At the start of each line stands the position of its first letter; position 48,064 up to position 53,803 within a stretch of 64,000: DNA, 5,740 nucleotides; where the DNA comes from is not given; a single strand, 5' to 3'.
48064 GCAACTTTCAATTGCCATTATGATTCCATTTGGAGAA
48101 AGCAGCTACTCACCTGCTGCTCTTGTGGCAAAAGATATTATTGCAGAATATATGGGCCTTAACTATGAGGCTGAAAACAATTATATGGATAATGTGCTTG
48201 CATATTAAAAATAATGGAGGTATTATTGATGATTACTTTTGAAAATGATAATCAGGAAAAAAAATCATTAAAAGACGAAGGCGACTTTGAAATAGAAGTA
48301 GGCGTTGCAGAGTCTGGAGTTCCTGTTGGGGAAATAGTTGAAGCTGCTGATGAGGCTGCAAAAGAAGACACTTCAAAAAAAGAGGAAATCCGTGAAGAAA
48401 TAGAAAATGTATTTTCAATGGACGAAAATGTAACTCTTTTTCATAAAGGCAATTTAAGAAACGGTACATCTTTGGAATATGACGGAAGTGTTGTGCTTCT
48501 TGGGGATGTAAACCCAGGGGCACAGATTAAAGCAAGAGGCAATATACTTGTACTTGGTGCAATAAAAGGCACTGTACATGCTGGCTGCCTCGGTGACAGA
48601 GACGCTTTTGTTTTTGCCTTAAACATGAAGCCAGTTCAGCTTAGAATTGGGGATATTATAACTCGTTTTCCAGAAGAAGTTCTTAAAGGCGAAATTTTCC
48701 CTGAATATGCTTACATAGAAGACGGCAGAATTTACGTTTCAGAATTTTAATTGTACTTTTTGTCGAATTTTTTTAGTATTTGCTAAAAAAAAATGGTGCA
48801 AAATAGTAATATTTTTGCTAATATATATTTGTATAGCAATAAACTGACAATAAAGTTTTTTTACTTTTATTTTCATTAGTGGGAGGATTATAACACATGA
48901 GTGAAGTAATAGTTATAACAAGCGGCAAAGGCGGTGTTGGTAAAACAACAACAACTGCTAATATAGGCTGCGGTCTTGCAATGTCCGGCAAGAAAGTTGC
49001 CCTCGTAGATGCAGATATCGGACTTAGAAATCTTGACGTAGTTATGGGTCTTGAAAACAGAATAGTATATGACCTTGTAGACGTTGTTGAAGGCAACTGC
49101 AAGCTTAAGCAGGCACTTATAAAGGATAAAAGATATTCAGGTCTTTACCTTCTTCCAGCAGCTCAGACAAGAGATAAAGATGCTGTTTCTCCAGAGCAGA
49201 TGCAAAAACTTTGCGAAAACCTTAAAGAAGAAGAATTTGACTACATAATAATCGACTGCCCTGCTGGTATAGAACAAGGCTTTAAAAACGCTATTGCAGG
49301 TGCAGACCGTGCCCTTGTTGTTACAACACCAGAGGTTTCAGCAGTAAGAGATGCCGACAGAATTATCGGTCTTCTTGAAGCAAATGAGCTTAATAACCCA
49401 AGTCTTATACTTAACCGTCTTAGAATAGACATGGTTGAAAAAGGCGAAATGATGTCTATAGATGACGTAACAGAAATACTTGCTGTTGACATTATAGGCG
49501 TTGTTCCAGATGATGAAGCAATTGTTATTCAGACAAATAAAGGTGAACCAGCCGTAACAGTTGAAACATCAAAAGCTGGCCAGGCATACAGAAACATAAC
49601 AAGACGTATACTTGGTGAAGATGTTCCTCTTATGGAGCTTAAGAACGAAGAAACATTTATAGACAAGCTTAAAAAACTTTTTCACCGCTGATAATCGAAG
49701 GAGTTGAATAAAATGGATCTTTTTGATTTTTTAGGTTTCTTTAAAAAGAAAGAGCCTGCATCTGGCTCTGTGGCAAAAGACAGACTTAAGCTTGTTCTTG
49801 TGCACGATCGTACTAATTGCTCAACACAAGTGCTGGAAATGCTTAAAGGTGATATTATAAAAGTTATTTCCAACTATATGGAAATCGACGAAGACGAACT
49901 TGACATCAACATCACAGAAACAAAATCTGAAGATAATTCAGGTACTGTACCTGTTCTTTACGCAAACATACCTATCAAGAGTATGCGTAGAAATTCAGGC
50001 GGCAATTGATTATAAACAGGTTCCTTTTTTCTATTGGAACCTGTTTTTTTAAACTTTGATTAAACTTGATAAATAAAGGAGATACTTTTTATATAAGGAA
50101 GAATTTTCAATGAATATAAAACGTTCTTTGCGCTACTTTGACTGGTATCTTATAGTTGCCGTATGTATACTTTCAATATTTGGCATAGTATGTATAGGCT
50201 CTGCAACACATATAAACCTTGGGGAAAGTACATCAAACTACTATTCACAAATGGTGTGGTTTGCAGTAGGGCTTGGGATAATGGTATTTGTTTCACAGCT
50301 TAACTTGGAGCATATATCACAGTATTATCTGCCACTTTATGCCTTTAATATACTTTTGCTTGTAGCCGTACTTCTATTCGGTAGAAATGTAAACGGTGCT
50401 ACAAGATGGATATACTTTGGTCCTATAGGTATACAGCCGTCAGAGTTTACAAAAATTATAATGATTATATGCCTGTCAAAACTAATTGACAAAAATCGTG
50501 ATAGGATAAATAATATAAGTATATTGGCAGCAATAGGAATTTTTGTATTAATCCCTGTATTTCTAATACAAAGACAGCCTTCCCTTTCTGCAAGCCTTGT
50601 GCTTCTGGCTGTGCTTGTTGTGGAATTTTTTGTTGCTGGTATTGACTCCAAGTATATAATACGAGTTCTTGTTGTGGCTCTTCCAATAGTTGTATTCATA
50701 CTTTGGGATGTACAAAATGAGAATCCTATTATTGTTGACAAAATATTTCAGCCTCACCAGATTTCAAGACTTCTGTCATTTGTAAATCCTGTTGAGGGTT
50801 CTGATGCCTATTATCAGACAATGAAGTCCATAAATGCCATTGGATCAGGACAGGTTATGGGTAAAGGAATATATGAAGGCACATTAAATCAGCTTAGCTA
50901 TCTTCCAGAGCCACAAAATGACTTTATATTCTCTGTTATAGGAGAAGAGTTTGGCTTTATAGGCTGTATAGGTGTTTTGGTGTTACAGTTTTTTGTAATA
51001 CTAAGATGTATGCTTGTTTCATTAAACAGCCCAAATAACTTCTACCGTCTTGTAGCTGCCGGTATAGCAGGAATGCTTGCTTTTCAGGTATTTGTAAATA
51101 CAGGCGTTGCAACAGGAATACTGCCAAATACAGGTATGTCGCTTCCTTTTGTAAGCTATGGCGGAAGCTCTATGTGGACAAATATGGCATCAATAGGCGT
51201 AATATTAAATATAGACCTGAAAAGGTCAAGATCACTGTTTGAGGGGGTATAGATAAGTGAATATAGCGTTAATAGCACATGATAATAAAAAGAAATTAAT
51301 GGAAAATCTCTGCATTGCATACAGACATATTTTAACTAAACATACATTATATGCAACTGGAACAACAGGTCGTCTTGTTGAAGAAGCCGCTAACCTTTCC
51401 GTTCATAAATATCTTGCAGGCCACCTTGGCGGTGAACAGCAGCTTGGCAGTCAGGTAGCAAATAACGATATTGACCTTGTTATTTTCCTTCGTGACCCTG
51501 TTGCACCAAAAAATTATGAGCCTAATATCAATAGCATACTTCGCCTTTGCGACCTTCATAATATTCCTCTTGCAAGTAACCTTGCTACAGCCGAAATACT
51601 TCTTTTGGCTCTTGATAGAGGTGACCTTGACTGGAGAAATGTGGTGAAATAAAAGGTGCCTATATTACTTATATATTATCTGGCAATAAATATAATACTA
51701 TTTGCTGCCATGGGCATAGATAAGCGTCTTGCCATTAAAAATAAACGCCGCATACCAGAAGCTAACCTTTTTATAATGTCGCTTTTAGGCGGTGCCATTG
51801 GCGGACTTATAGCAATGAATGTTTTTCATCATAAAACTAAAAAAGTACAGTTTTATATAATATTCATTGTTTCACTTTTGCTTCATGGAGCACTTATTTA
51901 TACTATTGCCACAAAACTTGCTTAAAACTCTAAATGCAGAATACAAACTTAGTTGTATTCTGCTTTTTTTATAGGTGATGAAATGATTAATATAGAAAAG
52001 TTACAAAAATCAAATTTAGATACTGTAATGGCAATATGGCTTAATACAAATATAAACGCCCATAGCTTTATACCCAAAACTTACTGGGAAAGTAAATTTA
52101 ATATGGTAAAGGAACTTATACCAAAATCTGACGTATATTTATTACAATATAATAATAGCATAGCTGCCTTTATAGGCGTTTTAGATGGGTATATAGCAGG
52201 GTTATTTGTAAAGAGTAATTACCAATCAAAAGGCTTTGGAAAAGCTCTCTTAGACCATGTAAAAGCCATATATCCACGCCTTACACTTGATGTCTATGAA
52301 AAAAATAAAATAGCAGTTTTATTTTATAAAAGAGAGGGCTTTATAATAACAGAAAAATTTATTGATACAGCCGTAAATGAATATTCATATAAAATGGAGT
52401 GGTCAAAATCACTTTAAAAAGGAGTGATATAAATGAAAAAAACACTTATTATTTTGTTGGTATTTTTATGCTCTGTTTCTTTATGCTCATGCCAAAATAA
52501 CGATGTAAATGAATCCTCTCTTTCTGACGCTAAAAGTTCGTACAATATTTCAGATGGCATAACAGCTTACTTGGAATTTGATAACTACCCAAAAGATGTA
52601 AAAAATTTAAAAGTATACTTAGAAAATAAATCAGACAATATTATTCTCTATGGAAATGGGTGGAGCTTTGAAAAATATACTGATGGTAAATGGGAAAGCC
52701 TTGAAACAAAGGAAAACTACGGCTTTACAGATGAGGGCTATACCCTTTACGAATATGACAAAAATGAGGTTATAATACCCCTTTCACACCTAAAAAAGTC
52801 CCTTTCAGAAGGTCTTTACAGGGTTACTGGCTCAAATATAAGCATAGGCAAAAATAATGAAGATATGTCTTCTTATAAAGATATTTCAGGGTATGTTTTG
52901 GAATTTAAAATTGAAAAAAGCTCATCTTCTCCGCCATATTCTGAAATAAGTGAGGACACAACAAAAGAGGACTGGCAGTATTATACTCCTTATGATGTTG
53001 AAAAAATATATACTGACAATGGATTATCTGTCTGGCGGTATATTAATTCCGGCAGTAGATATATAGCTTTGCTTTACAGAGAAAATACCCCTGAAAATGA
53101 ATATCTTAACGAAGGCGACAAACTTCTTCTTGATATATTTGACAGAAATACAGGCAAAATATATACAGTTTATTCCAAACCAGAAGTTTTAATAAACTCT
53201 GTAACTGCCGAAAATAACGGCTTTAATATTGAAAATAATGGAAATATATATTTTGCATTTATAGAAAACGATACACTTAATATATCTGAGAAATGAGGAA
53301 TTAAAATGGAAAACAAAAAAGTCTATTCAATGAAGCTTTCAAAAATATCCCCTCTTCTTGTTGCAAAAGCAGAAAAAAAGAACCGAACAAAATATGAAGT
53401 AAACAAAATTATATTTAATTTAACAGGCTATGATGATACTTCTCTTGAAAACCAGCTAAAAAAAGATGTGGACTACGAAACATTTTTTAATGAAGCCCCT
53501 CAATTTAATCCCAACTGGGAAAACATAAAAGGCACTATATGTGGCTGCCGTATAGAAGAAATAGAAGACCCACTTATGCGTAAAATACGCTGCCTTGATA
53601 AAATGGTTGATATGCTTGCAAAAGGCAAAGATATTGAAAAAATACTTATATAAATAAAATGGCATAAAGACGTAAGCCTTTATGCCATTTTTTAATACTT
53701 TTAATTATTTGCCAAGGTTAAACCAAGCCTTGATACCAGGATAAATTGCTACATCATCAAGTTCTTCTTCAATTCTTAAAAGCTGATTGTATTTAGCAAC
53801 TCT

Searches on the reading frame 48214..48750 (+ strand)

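Call 89: search_protein_families(library=pfam, proteins=[window:48214-48750:+], max_evalue=0.00001)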
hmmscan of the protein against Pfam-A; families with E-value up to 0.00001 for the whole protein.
window:48214-48750:+ (178 aa): 1 family
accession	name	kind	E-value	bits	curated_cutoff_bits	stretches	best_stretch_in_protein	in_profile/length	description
PF03775.22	MinC_C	-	4.6e-30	104.1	33.2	1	77-175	2-101/102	Septum formation inhibitor MinC, C-terminal domain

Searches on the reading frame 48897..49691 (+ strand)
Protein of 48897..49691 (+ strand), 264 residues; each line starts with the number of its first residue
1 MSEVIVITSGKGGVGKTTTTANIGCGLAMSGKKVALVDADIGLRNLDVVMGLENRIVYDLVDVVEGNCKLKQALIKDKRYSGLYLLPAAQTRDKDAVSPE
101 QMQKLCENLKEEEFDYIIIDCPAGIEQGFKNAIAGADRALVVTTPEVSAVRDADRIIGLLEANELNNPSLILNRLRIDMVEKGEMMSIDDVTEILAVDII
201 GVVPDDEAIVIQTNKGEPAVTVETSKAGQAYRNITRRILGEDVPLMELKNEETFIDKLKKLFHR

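Call 89: search_protein_families(library=pfam, proteins=[window:48897-49691:+], max_evalue=0.00001)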
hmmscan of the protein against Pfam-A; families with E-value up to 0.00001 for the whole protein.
window:48897-49691:+ (264 aa): 7 families
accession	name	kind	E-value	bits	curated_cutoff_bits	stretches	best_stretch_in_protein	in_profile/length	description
PF13614.12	AAA_31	-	3.1e-23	83.1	27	1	3-160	2-164/177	AAA domain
PF10609.15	ParA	-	3.7e-23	82.6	27.1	1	2-238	3-245/246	NUBPL iron-transfer P-loop NTPase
PF01656.29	CbiA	-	1.9e-21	76.7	25.4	1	5-218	1-124/125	CobQ/CobB/MinD/ParA nucleotide binding domain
PF09140.17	MipZ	-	4.7e-11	42.9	20.7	1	4-154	2-137/262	ATPase MipZ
PF00142.24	Fer4_NifH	-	5.2e-09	36.4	25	1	8-245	5-251/271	4Fe-4S iron sulfur cluster binding proteins, NifH/frxC family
PF06564.18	CBP_BcsQ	-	6.6e-09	36.1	21.3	1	4-149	3-151/234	Cellulose biosynthesis protein BcsQ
PF02374.21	ArsA_ATPase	-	4.2e-08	33.2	24.3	1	5-40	3-38/305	Anion-transporting ATPase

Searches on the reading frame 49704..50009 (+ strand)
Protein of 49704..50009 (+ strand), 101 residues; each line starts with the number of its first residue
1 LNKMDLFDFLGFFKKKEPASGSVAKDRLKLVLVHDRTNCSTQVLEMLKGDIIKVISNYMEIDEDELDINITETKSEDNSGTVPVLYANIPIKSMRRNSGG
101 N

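Call 89: search_protein_families(library=pfam, proteins=[window:49704-50009:+], max_evalue=0.00001)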
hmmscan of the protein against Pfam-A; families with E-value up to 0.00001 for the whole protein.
window:49704-50009:+ (101 aa): 1 family
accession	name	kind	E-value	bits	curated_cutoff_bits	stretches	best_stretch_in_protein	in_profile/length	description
PF03776.19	MinE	-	4.1e-27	94.4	25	1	20-92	1-68/68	Septum formation topological specificity factor MinE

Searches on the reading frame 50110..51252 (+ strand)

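Call 89: search_protein_families(library=pfam, proteins=[window:50110-51252:+], max_evalue=0.00001)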
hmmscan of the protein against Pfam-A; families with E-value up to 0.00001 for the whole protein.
window:50110-51252:+ (380 aa): 1 family
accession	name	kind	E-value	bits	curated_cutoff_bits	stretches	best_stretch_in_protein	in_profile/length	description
PF01098.24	FTSW_RODA_SPOVE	-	1.8e-87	294.1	26.4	1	14-372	4-354/356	Cell cycle protein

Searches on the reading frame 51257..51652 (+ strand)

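Call 89: search_protein_families(library=pfam, proteins=[window:51257-51652:+], max_evalue=0.00001)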
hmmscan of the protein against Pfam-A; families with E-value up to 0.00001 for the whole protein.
window:51257-51652:+ (131 aa): 1 family
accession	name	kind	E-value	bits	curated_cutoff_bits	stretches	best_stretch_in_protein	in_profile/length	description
PF02142.27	MGS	-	3.1e-12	46.9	24.1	1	20-106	5-93/94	MGS-like domain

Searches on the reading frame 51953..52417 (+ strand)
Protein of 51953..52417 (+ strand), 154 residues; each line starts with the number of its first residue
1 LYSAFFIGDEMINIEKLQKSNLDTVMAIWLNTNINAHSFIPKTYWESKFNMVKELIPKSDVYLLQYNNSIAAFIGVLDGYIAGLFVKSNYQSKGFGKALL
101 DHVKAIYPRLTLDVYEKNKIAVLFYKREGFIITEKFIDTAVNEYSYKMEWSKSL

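Call 89: search_protein_families(library=pfam, proteins=[window:51953-52417:+], max_evalue=0.00001)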
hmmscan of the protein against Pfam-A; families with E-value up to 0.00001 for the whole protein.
window:51953-52417:+ (154 aa): 3 families
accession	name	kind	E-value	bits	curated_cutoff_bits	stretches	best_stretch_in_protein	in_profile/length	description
PF00583.31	Acetyltransf_1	-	9.5e-10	39.2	20.7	1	54-130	28-116/116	Acetyltransferase (GNAT) family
PF13508.13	Acetyltransf_7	-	1.5e-09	38.5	27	1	58-131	2-83/84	Acetyltransferase (GNAT) domain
PF13673.13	Acetyltransf_10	-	1.6e-07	31.8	23.6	1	56-133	28-110/128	Acetyltransferase (GNAT) domain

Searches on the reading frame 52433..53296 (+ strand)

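Call 89: search_protein_families(library=pfam, proteins=[window:52433-53296:+], max_evalue=0.00001)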
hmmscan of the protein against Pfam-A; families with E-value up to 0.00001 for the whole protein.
window:52433-53296:+ (287 aa): 1 family
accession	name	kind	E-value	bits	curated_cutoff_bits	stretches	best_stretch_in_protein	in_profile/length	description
PF20251.4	Big_14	-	8.3e-14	51.9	27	1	42-132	4-91/104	Bacterial Ig-like domain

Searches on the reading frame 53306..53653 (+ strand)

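Call 89: search_protein_families(library=pfam, proteins=[window:53306-53653:+], max_evalue=0.00001)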
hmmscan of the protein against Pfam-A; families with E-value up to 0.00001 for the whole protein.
window:53306-53653:+ (115 aa): 1 family
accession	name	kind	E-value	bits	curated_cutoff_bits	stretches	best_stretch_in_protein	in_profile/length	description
PF09966.14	DUF2200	-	1.4e-44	151.2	22.8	1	5-114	1-110/111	Uncharacterized protein conserved in bacteria (DUF2200)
